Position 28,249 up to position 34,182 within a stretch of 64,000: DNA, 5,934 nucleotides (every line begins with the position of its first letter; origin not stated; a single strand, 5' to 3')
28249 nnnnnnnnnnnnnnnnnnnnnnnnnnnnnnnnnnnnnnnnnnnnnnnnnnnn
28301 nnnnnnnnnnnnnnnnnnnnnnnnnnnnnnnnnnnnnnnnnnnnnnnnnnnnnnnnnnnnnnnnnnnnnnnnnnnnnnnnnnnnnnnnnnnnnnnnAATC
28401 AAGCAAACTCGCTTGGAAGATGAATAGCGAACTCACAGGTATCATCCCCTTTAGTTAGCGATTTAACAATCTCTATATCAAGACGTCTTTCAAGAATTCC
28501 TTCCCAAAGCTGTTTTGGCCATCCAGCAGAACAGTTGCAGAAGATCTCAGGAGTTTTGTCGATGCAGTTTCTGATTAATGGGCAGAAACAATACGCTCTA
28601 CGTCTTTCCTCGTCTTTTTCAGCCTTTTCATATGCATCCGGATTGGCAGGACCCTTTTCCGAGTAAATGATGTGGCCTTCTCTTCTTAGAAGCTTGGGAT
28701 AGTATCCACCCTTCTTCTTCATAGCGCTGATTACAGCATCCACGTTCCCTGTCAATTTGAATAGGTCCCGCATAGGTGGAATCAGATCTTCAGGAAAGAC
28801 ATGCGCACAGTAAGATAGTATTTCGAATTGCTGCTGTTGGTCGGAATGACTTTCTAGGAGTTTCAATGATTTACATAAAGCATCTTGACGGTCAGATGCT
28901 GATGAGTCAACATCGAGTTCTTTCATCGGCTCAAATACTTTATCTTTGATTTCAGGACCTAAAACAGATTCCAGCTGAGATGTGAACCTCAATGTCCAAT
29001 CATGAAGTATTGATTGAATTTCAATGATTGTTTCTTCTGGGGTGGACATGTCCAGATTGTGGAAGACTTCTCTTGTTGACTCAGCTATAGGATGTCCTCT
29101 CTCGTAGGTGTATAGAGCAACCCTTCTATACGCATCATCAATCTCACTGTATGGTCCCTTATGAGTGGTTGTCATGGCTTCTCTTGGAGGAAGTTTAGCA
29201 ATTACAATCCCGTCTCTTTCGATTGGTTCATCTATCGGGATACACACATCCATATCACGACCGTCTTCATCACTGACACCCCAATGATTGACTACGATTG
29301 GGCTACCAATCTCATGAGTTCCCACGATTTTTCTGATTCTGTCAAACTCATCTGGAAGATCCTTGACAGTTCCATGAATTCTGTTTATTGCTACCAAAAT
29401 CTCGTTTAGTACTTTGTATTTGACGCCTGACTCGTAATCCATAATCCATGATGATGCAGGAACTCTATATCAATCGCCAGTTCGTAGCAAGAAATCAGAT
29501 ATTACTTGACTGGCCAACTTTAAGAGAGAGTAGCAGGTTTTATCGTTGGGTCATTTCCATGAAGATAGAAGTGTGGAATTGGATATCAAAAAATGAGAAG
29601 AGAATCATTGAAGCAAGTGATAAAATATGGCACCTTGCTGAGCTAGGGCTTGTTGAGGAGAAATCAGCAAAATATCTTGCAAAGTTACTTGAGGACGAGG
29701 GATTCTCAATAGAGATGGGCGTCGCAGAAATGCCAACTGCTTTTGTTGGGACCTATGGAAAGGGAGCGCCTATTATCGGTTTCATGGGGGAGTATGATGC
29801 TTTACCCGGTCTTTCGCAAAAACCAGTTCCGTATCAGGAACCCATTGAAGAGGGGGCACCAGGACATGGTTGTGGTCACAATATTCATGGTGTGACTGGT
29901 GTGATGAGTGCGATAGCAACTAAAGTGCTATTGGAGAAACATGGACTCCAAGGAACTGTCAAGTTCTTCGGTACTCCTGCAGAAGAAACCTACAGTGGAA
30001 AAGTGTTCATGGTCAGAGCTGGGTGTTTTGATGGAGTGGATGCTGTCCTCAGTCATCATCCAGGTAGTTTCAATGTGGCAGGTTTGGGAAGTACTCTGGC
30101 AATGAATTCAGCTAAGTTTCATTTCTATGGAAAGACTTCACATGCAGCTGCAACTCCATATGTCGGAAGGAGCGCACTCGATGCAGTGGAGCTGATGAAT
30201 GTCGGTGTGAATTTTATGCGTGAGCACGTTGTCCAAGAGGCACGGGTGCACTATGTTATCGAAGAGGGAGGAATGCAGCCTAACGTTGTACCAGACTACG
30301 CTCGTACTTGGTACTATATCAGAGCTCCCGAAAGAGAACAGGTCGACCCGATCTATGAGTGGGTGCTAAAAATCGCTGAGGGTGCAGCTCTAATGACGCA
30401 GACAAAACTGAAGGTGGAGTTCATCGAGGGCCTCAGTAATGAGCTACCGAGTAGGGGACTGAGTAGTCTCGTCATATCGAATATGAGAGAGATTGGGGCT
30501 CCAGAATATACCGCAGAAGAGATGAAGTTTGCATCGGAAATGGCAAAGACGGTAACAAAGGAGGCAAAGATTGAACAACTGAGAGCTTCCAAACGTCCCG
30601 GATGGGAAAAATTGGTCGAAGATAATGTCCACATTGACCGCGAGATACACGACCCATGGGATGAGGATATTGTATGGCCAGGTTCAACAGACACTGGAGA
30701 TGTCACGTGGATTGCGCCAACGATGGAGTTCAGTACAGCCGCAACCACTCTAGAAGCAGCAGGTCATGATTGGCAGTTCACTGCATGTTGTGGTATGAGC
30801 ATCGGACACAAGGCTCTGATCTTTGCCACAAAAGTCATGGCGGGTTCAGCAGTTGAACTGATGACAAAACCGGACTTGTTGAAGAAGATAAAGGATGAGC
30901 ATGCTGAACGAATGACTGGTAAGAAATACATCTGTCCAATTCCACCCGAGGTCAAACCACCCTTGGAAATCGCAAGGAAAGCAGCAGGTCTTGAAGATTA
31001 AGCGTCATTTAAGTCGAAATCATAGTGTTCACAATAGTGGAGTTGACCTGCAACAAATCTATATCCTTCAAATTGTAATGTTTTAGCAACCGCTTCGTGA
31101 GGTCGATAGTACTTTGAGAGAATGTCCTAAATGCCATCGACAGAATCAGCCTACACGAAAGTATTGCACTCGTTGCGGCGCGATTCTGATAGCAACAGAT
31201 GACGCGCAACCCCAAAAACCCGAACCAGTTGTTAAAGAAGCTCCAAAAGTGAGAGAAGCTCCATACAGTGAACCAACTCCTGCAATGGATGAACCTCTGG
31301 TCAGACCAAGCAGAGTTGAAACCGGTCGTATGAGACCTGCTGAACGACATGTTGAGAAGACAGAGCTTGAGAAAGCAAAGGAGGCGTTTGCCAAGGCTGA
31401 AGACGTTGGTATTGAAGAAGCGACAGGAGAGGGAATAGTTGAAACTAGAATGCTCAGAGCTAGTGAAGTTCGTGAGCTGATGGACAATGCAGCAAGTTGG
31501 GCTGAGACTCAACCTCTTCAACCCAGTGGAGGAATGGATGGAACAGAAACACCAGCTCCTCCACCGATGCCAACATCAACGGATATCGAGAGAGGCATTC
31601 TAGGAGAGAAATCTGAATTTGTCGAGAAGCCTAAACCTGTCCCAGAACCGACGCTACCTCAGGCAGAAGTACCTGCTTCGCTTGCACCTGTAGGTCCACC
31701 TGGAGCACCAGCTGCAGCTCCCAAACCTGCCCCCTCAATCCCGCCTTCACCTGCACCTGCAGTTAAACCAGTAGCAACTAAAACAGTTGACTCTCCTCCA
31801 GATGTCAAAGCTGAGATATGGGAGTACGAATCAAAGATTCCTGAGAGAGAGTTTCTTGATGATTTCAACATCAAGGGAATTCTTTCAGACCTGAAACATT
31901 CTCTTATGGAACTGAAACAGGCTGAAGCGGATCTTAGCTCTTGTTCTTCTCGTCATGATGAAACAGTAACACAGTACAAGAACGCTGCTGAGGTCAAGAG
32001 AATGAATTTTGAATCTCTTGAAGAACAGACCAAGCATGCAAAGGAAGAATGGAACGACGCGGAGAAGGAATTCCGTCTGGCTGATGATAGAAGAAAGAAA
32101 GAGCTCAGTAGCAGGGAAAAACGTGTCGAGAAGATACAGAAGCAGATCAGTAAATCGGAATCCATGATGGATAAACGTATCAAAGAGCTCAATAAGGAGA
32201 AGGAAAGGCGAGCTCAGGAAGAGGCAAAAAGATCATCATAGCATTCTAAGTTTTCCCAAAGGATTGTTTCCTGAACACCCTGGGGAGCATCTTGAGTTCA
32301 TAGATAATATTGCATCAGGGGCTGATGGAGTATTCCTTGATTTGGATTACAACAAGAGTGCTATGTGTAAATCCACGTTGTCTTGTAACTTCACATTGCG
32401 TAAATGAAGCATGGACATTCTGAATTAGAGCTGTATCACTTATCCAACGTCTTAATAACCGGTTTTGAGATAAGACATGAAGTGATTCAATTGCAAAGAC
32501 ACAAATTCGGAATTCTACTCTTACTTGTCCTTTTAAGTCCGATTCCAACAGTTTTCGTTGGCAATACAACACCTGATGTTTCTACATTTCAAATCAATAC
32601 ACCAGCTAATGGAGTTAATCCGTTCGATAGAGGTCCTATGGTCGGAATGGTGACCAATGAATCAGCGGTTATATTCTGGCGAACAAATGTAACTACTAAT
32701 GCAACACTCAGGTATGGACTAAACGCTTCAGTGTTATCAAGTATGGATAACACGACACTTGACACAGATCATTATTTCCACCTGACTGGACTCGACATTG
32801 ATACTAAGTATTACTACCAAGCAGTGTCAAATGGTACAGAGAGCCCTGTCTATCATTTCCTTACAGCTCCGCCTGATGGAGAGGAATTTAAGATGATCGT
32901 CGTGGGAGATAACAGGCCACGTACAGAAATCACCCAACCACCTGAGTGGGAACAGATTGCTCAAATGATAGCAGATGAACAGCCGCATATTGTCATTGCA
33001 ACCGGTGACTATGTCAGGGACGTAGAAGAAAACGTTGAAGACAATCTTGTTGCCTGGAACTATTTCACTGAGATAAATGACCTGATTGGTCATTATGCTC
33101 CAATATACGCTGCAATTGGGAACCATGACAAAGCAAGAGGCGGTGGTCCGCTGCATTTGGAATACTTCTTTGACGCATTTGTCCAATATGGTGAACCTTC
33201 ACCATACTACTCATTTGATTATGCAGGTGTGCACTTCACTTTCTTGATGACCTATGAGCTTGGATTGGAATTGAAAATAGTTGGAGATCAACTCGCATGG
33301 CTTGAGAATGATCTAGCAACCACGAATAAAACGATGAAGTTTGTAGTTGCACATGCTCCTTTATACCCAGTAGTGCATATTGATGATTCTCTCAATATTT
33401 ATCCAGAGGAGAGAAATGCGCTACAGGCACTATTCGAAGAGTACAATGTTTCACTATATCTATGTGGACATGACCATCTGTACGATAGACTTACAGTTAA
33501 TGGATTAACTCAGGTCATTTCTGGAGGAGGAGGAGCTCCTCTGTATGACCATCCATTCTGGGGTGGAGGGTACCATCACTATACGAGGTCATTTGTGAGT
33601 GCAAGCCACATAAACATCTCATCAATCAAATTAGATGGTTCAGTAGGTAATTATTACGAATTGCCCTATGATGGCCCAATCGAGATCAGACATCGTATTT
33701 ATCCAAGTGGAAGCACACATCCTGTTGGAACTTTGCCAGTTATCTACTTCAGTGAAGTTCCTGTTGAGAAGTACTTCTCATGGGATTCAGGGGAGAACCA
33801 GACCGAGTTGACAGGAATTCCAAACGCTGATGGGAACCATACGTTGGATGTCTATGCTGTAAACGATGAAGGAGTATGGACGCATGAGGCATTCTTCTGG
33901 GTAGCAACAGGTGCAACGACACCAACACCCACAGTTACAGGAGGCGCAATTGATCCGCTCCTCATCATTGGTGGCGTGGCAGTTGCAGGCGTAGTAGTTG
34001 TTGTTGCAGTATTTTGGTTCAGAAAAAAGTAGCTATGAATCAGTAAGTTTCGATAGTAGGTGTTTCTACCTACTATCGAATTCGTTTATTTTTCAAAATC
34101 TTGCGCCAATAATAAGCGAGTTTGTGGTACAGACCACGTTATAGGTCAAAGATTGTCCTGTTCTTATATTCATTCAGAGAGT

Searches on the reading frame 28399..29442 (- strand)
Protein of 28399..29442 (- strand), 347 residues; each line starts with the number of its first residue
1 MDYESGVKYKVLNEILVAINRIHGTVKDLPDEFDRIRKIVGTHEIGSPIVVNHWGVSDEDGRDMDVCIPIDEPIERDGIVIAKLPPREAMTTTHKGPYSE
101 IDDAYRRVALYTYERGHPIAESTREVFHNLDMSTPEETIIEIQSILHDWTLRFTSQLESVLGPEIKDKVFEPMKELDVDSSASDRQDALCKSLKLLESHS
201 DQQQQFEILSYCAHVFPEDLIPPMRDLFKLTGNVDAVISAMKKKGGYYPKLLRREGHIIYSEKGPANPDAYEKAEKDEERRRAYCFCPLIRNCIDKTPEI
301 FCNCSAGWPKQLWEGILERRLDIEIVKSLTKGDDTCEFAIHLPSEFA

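Call 17: search_protein_families(library=padloc, proteins=[window:28399-29442:-], max_evalue=0.01)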
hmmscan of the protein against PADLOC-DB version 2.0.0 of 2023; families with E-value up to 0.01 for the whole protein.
window:28399-29442:- (347 aa): 0 families

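Call 18: search_protein_families(library=pfam, proteins=[window:28399-29442:-], max_evalue=0.001)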
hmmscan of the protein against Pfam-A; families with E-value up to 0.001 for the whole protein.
window:28399-29442:- (347 aa): 2 families
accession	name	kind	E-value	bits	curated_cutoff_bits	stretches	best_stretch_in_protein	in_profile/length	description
PF19641.4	DUF6144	-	2.5e-08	34.5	28.8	1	283-340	117-174/181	Family of unknown function (DUF6144)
PF06445.20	GyrI-like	-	0.00017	22.3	26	1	56-139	60-146/155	GyrI-like small molecule binding domain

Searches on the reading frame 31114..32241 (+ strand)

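Call 18: search_protein_families(library=pfam, proteins=[window:31114-32241:+], max_evalue=0.001)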
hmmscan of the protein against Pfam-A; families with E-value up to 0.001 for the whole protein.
window:31114-32241:+ (375 aa): 2 families
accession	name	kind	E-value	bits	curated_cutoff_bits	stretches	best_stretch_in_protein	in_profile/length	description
PF13240.11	Zn_Ribbon_1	-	7.4e-06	26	25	1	4-24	2-22/23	zinc-ribbon domain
PF12773.13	DZR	-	0.00087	19.8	27.3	0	4-22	1-19/45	Double zinc ribbon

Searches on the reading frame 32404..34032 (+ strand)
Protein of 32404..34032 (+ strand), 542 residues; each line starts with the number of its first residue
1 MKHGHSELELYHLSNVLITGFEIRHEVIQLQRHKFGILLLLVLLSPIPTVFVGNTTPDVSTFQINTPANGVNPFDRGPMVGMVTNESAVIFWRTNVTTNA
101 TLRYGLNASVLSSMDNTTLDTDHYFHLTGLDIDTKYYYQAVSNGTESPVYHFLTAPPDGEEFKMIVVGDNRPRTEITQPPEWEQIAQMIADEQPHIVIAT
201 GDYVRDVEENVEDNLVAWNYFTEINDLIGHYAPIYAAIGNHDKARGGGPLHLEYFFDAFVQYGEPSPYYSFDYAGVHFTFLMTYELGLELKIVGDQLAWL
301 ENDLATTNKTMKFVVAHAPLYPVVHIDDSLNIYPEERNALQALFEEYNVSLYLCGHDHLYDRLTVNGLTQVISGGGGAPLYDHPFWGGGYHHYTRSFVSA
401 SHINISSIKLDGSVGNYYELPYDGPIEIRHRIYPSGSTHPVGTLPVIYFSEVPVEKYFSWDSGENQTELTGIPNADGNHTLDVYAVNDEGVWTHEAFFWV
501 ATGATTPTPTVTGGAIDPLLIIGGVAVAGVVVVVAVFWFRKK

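Call 18: search_protein_families(library=pfam, proteins=[window:32404-34032:+], max_evalue=0.001)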
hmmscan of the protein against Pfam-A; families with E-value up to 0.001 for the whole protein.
window:32404-34032:+ (542 aa): 2 families
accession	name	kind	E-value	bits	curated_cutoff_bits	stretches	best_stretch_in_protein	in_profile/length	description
PF00149.33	Metallophos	-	3.1e-15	57.6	21.5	1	178-359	14-190/191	Calcineurin-like phosphoesterase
PF16656.11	Pur_ac_phosph_N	-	1.3e-06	29.3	30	1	84-154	11-93/93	Purple acid Phosphatase, N-terminal domain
